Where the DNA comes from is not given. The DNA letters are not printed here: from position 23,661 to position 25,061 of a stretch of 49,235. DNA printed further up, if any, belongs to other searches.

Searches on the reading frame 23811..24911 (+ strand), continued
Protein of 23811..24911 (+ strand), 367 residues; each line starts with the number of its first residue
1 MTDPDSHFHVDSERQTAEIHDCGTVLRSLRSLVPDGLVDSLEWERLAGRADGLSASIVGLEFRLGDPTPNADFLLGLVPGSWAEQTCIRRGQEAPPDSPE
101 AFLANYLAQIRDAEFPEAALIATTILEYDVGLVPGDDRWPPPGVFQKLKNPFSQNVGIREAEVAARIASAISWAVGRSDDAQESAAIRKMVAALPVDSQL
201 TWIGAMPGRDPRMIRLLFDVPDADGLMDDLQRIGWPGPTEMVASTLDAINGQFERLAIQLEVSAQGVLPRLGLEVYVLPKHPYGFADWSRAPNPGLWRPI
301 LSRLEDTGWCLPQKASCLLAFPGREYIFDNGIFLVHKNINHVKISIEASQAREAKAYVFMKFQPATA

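Call 90: get_annotated_region(hit=H1, flank=7000)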
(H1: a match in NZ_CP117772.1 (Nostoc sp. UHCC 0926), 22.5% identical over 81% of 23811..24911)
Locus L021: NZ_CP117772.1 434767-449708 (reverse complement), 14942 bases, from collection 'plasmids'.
description: Nostoc sp. UHCC 0926 plasmid pn1, complete sequence
organism: Nostoc sp. UHCC 0926 (NCBI taxid 3025190)
taxonomy: Bacteria; Cyanobacteriota; Cyanophyceae; Nostocales; Nostocaceae; Nostoc; Nostoc sp. UHCC 0926
host: -; source: whole organism,lichen surface; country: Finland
typing (MOB-suite, as given by PLSDB): non-mobilizable; mating-pair formation MPF_T
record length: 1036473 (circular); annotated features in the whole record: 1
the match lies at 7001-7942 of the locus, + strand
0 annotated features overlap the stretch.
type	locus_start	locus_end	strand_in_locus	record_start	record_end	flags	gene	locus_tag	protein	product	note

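Call 91: get_annotated_region(hit=H2, flank=6000)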
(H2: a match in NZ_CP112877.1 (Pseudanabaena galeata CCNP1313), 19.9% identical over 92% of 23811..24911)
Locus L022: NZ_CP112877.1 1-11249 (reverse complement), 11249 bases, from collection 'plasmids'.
description: Pseudanabaena galeata CCNP1313 plasmid pPg_03, complete sequence
organism: Pseudanabaena galeata CCNP1313 (NCBI taxid 2602720)
taxonomy: Bacteria; Cyanobacteriota; Cyanophyceae; Pseudanabaenales; Pseudanabaenaceae; Pseudanabaena; Pseudanabaena galeata; Pseudanabaena galeata CCNP1313
host: -; source: -; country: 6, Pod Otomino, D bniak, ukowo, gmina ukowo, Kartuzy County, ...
typing (MOB-suite, as given by PLSDB): non-mobilizable
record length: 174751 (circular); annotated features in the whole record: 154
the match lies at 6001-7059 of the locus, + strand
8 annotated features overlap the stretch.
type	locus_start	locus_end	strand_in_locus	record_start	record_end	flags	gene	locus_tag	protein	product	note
CDS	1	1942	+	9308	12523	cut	-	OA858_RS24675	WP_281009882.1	type 2 lanthipeptide synthetase LanM family protein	-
CDS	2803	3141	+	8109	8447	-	-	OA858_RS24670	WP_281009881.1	Nif11-like leader peptide family natural product precursor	-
CDS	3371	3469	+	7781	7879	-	-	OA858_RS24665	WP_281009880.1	Nif11 family protein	-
CDS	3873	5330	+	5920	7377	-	-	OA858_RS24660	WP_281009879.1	MBL fold metallo-hydrolase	-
CDS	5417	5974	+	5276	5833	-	-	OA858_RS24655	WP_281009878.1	2OG-Fe(II) oxygenase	-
CDS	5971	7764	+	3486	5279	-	-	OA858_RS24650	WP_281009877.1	2OG-Fe(II) oxygenase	-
CDS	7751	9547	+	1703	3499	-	-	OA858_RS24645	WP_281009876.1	hypothetical protein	-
CDS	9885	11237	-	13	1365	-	-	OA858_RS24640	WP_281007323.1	IS1380 family transposase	-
